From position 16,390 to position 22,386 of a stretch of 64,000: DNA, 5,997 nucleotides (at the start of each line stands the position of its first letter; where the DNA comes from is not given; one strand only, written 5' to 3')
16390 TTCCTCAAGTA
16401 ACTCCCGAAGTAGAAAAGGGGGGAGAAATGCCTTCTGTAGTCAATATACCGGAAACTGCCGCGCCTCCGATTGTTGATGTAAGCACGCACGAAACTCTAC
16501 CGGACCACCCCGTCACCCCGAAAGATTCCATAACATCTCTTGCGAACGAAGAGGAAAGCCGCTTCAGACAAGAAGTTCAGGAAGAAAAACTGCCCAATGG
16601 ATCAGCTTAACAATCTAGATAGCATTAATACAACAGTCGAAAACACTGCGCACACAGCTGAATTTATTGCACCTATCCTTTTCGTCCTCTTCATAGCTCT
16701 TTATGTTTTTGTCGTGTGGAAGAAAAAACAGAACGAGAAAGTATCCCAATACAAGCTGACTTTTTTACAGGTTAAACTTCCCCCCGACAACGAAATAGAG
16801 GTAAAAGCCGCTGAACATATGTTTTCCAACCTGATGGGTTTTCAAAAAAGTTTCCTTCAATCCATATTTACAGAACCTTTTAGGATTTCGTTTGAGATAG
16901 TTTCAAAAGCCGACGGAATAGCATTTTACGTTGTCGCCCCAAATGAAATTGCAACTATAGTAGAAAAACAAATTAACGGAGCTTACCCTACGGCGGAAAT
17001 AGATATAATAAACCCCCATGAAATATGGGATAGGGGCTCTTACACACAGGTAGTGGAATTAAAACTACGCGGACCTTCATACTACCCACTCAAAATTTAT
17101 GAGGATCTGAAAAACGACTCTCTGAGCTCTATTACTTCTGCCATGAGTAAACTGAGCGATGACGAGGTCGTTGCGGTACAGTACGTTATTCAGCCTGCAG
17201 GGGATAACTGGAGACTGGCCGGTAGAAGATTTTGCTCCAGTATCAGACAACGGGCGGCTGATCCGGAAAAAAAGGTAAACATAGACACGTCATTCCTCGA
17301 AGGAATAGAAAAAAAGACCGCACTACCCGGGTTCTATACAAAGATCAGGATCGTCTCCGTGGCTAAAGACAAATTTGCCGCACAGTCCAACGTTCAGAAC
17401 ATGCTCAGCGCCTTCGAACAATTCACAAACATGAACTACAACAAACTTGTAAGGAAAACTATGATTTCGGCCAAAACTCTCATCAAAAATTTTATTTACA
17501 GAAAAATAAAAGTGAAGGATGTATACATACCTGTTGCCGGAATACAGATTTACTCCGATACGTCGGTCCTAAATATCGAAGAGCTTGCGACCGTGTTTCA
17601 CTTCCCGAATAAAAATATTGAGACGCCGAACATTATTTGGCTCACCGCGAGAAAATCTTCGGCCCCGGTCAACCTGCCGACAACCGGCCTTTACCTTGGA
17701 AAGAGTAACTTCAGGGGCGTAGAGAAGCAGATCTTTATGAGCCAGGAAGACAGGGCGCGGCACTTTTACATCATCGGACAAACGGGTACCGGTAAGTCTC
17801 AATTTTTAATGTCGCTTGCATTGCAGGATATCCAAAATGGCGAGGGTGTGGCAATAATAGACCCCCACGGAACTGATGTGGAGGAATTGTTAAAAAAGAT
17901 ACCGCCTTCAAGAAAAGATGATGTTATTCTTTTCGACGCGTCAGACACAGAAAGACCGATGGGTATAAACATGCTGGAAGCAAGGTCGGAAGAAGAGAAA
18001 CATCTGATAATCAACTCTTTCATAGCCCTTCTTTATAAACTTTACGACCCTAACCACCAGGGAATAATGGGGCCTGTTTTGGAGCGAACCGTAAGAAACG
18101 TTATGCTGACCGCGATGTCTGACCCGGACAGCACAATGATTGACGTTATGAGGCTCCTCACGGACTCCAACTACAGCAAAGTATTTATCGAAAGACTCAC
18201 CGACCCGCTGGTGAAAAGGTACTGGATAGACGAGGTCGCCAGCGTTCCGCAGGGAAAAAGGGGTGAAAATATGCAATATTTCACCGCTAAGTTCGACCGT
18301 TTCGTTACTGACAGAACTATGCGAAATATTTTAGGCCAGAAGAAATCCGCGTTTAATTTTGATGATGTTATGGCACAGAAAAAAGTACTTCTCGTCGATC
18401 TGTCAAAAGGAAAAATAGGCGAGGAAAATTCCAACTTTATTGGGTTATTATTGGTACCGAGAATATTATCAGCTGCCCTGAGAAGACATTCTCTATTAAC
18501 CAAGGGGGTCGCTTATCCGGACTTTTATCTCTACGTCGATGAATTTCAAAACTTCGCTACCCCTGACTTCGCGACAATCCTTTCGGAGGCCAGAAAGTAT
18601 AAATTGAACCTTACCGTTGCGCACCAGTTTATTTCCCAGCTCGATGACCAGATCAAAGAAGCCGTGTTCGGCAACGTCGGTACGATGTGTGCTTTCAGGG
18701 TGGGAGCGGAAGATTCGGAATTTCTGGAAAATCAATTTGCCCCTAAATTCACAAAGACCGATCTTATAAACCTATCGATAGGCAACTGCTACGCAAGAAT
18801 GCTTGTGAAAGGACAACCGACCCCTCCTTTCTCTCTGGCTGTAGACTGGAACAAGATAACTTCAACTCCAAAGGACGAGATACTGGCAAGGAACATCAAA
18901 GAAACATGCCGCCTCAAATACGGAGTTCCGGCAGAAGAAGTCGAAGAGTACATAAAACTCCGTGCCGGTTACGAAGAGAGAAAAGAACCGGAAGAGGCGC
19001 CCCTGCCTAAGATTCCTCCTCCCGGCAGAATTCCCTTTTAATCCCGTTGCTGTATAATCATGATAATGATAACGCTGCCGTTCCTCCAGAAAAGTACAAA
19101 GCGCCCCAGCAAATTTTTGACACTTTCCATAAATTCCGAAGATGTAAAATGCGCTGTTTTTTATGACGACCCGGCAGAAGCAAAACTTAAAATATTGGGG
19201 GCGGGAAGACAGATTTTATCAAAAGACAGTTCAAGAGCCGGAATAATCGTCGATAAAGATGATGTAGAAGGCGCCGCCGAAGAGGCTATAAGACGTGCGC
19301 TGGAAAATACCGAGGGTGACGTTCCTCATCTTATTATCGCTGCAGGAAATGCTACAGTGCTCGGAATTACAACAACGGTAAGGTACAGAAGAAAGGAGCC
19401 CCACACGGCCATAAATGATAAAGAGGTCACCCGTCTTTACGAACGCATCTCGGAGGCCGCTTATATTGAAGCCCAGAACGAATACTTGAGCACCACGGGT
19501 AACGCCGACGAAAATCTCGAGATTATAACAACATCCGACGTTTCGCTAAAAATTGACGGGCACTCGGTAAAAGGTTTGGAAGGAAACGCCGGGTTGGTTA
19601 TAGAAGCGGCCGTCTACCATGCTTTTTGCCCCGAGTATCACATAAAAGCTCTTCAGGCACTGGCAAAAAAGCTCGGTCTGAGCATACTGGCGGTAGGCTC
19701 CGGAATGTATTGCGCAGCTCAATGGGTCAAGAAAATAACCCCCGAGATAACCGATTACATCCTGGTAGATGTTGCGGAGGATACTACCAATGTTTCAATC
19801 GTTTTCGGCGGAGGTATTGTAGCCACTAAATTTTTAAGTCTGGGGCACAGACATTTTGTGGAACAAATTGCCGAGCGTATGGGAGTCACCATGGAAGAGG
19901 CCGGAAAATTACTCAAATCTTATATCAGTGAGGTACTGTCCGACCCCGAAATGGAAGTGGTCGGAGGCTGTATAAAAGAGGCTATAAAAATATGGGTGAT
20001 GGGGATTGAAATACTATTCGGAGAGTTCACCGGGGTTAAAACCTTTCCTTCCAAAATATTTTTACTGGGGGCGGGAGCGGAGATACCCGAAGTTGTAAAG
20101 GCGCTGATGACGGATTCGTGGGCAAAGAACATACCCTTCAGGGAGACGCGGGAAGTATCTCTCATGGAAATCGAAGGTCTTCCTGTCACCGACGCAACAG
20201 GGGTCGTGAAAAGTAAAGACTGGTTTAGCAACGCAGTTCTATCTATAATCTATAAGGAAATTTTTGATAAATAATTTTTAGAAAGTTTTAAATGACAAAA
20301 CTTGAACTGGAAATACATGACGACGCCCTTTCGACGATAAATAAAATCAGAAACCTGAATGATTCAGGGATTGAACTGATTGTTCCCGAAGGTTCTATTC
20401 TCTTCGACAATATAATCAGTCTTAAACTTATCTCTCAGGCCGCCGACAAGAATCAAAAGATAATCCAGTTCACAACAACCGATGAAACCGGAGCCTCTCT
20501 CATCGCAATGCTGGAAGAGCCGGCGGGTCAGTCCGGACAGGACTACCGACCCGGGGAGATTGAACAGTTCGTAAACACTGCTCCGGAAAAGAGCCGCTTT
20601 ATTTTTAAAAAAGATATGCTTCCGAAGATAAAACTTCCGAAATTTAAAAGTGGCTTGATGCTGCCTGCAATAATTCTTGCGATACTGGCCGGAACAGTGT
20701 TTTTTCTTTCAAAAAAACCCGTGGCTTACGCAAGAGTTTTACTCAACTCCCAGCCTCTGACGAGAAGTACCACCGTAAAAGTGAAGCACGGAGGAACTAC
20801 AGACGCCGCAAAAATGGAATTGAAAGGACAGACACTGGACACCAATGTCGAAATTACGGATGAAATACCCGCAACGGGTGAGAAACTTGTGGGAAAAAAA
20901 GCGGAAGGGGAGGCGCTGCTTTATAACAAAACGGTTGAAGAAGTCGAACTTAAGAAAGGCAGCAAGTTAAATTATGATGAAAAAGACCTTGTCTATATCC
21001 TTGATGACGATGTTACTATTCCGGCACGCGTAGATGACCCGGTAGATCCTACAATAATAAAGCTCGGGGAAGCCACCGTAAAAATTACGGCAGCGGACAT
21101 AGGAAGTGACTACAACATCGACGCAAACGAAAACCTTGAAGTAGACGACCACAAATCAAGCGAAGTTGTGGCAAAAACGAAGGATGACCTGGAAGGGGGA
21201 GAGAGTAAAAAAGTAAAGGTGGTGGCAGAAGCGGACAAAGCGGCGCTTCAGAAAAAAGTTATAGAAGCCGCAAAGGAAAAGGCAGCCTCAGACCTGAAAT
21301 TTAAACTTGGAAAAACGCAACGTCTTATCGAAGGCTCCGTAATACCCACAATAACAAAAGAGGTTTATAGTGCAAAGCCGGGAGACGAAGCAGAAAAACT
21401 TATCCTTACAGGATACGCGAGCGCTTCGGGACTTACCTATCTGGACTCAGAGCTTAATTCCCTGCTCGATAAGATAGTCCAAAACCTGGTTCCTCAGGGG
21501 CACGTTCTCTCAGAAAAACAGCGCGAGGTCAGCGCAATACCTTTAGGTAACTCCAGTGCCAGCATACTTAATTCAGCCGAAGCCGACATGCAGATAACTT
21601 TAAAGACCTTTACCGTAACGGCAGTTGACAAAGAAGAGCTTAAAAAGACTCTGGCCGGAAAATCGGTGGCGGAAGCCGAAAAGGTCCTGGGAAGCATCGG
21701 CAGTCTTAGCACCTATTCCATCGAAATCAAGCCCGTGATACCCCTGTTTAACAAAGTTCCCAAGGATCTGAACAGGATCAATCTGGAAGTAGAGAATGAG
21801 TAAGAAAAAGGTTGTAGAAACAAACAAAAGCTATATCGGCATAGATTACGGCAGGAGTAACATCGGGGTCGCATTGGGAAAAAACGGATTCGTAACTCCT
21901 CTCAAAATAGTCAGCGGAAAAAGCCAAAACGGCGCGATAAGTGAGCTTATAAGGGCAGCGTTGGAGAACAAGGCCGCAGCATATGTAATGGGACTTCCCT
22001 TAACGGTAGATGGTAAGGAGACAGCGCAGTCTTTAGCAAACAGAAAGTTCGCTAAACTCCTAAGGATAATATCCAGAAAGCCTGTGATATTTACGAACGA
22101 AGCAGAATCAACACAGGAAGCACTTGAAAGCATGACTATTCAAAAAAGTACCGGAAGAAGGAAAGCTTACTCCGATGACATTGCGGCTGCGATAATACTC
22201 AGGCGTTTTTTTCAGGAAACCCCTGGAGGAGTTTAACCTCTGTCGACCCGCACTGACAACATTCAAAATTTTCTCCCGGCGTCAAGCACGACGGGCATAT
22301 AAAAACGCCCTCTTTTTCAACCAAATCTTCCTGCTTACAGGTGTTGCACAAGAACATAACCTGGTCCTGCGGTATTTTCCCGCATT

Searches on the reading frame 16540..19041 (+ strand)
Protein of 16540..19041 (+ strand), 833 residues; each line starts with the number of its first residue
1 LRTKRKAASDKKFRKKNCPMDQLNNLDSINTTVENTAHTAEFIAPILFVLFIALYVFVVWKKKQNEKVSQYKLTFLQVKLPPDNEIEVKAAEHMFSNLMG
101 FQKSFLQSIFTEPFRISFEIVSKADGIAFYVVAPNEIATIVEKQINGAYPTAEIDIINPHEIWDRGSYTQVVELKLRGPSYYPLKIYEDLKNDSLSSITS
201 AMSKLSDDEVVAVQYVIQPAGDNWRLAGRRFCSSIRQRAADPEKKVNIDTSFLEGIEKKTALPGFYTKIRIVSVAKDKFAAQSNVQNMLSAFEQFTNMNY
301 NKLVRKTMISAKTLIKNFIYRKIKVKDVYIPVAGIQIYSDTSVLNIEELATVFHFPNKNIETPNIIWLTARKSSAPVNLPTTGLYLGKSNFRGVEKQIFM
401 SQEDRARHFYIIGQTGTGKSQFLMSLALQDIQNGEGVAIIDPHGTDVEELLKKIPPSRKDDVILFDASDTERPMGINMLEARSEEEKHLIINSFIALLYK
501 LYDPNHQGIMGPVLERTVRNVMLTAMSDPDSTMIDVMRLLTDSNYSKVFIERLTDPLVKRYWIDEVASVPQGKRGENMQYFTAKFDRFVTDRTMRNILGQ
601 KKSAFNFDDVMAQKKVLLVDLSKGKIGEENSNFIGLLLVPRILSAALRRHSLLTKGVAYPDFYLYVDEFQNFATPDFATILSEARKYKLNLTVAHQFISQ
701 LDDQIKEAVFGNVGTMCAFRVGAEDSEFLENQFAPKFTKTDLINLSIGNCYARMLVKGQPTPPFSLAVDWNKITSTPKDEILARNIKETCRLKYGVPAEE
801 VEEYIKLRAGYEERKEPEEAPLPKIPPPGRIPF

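Call 54: search_protein_families(library=pfam, proteins=[window:16540-19041:+], max_evalue=0.00001)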
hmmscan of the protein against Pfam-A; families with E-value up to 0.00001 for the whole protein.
window:16540-19041:+ (833 aa): 2 families
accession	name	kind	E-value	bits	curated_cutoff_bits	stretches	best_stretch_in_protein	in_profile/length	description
PF01935.23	DUF87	-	2.4e-06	28.2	23.2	1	406-486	23-97/220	Helicase HerA, central domain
PF12696.13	TraG-D_C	-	9.3e-06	26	22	0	663-727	3-70/126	TraM recognition site of TraD and TraG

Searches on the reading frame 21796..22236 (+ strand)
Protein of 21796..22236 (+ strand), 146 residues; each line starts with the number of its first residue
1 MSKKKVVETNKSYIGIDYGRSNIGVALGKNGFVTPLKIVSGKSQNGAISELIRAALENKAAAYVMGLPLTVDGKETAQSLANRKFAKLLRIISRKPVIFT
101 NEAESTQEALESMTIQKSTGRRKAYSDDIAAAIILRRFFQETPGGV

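Call 54: search_protein_families(library=pfam, proteins=[window:21796-22236:+], max_evalue=0.00001)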
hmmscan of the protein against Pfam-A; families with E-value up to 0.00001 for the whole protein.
window:21796-22236:+ (146 aa): 1 family
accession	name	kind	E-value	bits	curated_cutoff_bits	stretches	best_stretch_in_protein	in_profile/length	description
PF03652.20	RuvX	-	1.7e-24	87.1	29.2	1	12-140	2-133/134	Holliday junction resolvase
